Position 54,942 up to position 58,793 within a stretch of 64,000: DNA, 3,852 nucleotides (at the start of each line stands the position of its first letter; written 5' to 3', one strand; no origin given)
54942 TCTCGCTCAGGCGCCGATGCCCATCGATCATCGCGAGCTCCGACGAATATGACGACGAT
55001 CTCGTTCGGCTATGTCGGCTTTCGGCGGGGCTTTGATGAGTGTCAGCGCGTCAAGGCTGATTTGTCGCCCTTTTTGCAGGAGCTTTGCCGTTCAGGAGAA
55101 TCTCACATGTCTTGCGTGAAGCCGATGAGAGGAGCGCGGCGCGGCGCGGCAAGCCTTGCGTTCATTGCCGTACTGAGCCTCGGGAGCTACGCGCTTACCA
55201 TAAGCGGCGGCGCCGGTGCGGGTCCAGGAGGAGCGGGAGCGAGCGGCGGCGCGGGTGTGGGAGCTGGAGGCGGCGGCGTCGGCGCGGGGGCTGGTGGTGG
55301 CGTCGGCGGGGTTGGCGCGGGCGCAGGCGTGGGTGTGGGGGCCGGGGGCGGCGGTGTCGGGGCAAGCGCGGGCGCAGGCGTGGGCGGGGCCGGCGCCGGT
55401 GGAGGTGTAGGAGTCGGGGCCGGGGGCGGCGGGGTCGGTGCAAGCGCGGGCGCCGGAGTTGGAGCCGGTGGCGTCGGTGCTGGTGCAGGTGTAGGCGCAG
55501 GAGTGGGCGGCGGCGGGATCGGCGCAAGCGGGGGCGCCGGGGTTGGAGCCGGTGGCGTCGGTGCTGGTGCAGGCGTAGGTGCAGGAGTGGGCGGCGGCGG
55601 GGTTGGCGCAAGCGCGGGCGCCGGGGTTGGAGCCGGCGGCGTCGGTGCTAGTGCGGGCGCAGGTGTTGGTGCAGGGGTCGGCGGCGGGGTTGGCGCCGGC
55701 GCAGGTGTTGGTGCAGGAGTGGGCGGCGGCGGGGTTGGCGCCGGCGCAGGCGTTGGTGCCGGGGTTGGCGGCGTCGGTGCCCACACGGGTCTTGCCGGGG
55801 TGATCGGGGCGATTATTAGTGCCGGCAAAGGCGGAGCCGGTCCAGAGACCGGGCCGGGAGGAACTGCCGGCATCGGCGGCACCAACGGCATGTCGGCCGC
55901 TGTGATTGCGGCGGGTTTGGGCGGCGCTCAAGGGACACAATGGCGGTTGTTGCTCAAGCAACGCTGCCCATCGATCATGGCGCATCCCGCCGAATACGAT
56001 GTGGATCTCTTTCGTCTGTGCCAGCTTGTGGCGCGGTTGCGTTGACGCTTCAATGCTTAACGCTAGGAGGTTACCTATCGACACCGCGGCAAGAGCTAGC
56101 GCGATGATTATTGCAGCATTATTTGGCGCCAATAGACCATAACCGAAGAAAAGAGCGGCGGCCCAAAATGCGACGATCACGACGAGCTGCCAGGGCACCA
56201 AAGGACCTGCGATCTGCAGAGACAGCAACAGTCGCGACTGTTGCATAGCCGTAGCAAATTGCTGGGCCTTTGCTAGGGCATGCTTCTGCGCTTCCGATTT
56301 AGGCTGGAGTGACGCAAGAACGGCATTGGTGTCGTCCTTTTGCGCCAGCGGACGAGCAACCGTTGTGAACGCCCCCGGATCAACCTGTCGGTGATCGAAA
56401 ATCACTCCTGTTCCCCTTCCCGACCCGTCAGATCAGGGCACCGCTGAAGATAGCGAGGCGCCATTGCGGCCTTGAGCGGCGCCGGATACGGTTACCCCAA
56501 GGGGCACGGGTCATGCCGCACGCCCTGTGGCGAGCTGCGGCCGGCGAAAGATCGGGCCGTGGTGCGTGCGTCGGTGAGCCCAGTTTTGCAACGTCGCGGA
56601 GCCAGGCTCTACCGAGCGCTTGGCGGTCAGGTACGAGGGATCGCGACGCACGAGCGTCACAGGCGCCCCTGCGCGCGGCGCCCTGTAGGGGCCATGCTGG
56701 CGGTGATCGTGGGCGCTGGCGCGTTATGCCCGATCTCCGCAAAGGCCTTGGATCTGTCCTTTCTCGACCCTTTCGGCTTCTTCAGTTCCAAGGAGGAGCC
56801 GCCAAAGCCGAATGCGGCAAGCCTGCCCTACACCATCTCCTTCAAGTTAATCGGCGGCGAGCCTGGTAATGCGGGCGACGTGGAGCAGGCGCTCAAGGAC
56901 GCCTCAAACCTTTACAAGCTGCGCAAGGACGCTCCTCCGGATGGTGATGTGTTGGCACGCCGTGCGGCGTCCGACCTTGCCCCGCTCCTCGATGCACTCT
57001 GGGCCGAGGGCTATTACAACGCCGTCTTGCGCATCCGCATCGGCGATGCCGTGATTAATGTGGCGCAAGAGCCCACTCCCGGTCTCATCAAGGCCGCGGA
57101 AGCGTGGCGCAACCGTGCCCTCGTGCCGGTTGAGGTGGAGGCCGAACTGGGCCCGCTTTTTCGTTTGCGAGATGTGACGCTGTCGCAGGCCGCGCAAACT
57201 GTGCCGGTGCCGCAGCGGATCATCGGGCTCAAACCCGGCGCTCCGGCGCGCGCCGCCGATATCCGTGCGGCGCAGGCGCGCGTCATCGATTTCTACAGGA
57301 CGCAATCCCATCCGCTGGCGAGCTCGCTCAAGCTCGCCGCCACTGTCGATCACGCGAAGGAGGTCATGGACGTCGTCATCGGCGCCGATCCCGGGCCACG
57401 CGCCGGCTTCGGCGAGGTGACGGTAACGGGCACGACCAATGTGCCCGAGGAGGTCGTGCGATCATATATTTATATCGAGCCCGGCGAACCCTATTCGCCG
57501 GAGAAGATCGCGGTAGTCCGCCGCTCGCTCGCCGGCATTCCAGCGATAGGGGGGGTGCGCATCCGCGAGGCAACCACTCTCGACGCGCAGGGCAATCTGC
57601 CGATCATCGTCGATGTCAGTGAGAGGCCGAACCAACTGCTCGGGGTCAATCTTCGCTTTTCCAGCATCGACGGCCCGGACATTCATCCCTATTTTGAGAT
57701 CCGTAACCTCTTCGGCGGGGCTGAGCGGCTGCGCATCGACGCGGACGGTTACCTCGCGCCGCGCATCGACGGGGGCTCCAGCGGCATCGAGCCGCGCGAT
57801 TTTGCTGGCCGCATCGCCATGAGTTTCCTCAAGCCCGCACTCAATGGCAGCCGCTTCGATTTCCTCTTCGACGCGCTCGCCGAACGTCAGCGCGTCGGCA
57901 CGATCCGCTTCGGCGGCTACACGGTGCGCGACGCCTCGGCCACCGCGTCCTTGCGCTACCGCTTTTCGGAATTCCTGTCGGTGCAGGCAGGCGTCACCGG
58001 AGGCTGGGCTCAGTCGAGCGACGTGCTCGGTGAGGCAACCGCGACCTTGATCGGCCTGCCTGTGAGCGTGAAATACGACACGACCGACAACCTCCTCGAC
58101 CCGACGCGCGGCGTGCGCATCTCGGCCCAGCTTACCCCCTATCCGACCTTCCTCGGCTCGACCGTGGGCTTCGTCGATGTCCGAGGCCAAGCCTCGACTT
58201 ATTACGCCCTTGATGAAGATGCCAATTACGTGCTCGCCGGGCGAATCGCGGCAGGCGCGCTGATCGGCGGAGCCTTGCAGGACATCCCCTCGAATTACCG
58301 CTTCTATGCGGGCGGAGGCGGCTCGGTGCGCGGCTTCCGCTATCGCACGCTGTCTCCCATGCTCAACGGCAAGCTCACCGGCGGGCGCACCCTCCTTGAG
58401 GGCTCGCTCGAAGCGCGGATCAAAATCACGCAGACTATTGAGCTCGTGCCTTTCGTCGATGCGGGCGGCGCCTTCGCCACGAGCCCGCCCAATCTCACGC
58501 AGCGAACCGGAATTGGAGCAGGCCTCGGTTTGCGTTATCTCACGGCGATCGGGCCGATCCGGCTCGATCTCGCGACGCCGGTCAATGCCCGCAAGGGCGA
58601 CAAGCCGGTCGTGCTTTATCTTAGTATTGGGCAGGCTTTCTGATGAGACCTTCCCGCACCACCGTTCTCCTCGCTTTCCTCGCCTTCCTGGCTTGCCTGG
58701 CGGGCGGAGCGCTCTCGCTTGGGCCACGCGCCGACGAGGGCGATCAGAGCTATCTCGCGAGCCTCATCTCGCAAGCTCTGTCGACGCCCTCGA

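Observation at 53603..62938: Two low-complexity exported proteins share a C-terminal C-x17-C module and precede tamAB: candidate surface-protein system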

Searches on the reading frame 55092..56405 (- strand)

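Call 4: search_protein_families(library=pfam, proteins=[window:55092-56405:-], max_evalue=0.1)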
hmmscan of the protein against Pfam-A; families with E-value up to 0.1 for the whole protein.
window:55092-56405:- (437 aa): 1 family
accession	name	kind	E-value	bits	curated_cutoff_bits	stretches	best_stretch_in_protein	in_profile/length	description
PF14023.12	Bestrophin-like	-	0.0018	18.3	32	1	23-118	120-215/232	Bestrophin-like domain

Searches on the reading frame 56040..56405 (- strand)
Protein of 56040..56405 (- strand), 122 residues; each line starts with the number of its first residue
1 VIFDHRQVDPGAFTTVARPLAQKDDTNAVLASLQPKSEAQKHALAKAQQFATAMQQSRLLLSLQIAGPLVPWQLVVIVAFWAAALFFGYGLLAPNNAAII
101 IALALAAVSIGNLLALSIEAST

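Call 36: search_protein_families(library=ncbifam, proteins=[window:56040-56405:-], max_evalue=1)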
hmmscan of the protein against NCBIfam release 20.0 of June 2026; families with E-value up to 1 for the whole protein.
window:56040-56405:- (122 aa): 1 family
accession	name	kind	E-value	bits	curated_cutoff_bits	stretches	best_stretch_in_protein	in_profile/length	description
NF052612.1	sll0565_fam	equivalog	0.059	13.8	50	1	15-92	23-97/106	sll0565 family protein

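Call 78: search_protein_families(library=phrogs, proteins=[window:56040-56405:-], max_evalue=0.01)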
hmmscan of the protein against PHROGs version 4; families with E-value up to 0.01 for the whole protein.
window:56040-56405:- (122 aa): 0 families

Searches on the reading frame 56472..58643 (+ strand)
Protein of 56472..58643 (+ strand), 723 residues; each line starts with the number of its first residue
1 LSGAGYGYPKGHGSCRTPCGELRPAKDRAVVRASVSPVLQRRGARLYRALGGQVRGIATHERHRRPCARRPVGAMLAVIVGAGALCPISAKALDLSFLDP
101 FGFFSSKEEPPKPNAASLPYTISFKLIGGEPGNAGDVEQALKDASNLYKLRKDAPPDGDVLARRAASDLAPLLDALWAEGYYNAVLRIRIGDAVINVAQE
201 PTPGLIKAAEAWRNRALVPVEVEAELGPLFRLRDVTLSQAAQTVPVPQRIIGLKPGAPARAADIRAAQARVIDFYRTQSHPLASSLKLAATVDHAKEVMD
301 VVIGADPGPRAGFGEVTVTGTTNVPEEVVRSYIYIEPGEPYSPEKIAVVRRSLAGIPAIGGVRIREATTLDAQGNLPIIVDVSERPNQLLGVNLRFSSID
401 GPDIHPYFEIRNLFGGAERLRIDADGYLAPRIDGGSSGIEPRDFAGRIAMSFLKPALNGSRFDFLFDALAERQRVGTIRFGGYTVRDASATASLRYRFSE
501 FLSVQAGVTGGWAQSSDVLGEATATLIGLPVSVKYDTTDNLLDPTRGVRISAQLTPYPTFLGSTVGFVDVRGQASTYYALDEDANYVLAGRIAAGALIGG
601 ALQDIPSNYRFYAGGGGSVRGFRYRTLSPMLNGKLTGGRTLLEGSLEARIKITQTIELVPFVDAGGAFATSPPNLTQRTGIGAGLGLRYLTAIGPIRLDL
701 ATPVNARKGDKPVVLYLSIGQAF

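Call 4: search_protein_families(library=pfam, proteins=[window:56472-58643:+], max_evalue=0.1)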
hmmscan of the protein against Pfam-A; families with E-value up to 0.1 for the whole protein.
window:56472-58643:+ (723 aa): 2 families
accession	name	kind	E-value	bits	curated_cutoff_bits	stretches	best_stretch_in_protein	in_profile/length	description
PF01103.29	Omp85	-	1.1e-48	166.9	24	1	412-723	1-325/325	Omp85 superfamily domain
PF07244.20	POTRA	-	1.8e-07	32.2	21.3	1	313-351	3-41/79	Surface antigen variable number repeat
